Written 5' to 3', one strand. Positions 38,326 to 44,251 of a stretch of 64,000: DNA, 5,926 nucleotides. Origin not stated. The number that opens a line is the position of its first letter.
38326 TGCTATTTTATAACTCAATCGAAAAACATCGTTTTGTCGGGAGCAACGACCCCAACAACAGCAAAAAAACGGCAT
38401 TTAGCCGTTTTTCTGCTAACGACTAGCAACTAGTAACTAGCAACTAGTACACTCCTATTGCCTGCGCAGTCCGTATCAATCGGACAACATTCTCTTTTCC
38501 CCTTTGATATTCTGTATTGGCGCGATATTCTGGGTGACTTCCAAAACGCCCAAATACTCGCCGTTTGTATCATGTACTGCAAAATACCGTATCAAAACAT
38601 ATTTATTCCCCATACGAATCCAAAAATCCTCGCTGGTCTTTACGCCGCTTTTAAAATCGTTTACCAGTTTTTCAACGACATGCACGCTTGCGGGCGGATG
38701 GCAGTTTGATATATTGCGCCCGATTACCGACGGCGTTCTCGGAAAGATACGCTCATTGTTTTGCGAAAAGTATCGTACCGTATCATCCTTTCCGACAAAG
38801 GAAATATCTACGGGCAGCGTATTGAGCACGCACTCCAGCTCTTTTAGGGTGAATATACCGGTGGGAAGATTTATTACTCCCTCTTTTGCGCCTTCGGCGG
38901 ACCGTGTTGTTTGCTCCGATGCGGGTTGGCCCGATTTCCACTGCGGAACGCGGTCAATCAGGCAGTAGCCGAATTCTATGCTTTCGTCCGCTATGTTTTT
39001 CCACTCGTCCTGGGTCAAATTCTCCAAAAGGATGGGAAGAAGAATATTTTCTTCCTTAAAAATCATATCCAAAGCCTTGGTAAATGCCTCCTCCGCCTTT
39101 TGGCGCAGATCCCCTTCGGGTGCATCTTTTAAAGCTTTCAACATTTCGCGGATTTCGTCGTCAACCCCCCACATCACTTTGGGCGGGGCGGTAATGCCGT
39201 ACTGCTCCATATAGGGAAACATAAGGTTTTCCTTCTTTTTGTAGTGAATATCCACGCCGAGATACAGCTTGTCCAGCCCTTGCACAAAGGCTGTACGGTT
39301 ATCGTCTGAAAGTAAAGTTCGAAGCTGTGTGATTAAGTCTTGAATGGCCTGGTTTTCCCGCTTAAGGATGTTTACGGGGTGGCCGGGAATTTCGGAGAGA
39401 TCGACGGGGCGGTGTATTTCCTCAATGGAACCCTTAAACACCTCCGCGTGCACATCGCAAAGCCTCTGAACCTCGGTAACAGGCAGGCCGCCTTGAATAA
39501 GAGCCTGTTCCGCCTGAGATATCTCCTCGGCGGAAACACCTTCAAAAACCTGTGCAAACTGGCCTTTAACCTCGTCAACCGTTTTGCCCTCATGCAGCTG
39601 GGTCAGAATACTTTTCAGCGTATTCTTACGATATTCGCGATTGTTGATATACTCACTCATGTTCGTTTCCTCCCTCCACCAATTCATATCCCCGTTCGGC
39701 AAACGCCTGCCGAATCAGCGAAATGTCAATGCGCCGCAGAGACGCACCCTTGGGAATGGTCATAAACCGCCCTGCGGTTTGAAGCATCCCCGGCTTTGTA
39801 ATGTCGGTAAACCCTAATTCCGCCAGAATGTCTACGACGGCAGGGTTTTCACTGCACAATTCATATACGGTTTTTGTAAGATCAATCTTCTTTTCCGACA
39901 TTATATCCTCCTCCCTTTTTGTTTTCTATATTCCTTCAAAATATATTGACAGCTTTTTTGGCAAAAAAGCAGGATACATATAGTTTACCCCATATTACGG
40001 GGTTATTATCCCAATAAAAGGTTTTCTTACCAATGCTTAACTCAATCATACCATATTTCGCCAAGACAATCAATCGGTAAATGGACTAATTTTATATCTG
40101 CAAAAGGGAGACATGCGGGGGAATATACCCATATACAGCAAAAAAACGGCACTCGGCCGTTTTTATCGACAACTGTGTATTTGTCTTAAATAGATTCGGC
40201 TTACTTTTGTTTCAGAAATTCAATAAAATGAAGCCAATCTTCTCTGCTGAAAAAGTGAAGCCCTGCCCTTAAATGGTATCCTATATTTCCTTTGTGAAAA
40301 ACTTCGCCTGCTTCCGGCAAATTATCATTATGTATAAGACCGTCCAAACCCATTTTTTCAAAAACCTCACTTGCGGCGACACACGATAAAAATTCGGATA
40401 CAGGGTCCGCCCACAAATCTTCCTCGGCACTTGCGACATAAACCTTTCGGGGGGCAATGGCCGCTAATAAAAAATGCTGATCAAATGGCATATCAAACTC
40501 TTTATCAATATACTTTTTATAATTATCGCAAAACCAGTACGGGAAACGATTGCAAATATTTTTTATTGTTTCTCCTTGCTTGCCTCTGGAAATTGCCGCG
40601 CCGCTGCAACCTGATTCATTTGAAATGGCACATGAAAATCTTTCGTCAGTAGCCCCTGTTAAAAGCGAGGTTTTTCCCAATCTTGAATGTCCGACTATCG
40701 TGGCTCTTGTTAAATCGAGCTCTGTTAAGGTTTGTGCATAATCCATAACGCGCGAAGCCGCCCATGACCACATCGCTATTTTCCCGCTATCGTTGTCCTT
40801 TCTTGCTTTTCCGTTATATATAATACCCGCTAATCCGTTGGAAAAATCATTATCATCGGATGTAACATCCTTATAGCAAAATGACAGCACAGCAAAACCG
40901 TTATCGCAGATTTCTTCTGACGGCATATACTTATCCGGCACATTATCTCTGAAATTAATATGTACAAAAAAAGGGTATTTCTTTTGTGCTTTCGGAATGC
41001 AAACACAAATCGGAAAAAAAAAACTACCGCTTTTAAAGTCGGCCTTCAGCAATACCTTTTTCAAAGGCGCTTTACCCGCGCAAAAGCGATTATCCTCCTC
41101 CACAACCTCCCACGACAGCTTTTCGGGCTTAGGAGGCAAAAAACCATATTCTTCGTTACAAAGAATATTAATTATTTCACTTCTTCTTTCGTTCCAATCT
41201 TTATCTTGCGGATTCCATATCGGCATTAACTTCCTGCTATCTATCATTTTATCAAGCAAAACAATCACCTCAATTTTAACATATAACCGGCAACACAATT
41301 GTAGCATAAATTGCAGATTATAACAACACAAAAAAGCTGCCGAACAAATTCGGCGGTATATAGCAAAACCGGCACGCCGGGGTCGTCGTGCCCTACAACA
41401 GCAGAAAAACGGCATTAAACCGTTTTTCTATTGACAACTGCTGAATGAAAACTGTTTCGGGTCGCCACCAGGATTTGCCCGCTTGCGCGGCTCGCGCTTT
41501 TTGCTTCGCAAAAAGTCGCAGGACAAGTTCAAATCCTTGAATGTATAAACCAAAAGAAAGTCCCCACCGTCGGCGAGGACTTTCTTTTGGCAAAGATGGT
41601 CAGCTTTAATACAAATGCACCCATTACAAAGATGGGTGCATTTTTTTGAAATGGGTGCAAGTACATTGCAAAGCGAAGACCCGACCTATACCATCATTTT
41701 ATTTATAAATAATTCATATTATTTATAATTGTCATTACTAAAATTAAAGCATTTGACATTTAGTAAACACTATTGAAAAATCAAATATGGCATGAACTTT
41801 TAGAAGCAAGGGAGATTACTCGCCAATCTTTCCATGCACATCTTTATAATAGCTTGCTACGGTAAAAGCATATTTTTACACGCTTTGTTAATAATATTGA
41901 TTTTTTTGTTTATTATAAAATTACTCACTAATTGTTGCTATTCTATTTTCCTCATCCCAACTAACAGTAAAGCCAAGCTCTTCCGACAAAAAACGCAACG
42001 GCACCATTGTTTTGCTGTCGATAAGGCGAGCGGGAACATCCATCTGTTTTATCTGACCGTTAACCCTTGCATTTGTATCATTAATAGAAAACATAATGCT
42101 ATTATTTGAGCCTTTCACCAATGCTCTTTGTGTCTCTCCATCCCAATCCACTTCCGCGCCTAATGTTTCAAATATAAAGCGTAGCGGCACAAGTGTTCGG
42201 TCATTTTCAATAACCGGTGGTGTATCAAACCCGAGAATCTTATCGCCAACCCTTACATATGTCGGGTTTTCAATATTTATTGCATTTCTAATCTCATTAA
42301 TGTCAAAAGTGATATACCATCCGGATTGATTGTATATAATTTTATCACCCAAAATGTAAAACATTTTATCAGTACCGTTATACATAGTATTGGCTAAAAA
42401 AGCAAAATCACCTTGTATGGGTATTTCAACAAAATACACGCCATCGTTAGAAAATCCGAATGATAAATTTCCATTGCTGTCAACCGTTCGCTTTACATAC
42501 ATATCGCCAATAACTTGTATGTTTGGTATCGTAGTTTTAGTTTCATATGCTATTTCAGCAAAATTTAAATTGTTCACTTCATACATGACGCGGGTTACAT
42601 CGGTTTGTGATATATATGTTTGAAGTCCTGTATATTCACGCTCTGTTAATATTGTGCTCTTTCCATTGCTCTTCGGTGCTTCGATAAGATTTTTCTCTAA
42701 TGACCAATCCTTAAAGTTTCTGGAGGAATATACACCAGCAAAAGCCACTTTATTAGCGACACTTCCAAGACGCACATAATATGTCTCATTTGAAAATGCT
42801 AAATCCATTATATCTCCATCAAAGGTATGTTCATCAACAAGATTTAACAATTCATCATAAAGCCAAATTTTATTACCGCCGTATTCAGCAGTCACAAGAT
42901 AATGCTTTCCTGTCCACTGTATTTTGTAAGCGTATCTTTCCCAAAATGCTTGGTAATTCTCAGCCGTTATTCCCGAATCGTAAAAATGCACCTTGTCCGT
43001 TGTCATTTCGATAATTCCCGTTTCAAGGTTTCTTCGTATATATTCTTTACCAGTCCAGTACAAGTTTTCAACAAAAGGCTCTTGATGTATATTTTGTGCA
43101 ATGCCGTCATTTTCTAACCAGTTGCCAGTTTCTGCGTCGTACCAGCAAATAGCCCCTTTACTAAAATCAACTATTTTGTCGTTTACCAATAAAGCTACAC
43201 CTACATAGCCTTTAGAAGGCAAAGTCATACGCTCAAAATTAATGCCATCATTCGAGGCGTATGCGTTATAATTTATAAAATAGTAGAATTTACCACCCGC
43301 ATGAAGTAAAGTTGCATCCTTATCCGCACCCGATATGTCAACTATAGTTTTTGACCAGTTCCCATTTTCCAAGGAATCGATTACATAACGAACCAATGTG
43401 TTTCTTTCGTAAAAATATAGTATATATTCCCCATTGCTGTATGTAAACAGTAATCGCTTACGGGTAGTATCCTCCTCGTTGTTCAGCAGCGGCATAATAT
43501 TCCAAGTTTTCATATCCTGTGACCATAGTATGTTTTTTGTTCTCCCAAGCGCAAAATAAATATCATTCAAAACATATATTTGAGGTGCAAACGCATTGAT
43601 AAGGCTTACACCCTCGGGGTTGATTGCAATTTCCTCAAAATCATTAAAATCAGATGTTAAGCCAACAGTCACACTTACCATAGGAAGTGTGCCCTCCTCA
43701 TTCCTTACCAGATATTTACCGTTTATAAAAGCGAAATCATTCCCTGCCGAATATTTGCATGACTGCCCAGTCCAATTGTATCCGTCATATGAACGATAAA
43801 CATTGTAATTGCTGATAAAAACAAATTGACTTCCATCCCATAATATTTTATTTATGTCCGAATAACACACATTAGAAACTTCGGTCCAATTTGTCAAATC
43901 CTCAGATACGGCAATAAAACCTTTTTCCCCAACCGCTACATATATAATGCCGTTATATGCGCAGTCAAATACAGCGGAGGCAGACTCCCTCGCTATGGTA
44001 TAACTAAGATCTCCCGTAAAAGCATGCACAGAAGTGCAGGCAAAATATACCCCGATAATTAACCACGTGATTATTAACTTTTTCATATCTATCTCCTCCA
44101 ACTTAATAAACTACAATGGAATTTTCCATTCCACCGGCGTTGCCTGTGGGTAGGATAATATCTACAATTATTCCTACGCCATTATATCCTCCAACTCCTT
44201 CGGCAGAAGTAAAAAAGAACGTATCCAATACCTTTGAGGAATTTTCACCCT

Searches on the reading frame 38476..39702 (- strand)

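Call 83: search_protein_families(library=pfam, proteins=[window:38476-39702:-], max_evalue=0.001)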
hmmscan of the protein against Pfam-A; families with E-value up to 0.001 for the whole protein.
window:38476-39702:- (408 aa): 3 families
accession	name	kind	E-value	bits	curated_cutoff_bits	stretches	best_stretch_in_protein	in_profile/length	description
PF04282.18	DUF438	-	8.5e-29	99.7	25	1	29-95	1-67/67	Family of unknown function (DUF438)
PF13596.12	PAS_10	-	8.9e-28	97.5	22.1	1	289-393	1-105/106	PAS domain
PF01814.28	Hemerythrin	-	2.5e-20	73.7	25.3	1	108-225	1-127/127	Hemerythrin HHE cation binding domain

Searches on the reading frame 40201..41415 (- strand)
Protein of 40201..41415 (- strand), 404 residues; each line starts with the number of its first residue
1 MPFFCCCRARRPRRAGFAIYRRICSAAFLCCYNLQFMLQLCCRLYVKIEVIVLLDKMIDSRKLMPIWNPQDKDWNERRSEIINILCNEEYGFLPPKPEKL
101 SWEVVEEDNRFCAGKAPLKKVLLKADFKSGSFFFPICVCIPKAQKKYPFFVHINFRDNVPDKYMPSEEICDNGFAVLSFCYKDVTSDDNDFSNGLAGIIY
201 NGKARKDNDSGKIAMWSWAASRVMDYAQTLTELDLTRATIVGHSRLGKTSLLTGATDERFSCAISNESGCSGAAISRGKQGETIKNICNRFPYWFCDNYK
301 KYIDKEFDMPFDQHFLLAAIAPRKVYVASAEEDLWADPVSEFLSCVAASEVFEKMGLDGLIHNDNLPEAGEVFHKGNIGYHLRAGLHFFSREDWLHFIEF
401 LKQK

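Call 83: search_protein_families(library=pfam, proteins=[window:40201-41415:-], max_evalue=0.001)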
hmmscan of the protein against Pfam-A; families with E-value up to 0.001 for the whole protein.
window:40201-41415:- (404 aa): 1 family
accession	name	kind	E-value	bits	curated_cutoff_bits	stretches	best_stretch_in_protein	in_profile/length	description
PF22244.2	GCE_fung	-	7.5e-32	111.4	27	1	134-356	12-231/231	Glucuronyl esterase, fungi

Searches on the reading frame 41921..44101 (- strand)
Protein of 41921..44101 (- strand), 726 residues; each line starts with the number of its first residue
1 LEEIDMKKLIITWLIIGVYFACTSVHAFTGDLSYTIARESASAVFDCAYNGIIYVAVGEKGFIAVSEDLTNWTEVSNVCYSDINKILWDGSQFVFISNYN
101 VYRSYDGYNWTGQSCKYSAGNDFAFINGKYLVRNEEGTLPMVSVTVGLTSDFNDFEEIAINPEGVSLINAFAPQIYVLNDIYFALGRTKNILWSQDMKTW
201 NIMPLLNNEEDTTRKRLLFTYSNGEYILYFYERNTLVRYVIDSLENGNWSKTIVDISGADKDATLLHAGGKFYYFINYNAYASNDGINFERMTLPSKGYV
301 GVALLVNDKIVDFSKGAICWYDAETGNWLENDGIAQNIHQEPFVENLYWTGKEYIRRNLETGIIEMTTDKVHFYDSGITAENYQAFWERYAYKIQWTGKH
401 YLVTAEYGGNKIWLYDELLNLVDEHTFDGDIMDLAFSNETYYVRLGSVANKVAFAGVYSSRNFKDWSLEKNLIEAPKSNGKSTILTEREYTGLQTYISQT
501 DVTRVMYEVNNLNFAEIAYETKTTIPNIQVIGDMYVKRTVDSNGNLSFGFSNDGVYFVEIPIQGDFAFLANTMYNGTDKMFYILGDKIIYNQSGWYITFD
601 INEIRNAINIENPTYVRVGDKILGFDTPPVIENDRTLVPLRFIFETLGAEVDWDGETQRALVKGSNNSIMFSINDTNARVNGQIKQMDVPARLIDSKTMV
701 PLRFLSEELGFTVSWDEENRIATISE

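Call 83: search_protein_families(library=pfam, proteins=[window:41921-44101:-], max_evalue=0.001)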
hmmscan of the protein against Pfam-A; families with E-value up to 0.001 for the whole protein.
window:41921-44101:- (726 aa): 1 family
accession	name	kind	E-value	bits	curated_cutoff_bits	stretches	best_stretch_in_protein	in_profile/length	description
PF07833.16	Cu_amine_oxidN1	-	7.9e-38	129.2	24.2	1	622-723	6-107/108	Copper amine oxidase N-terminal domain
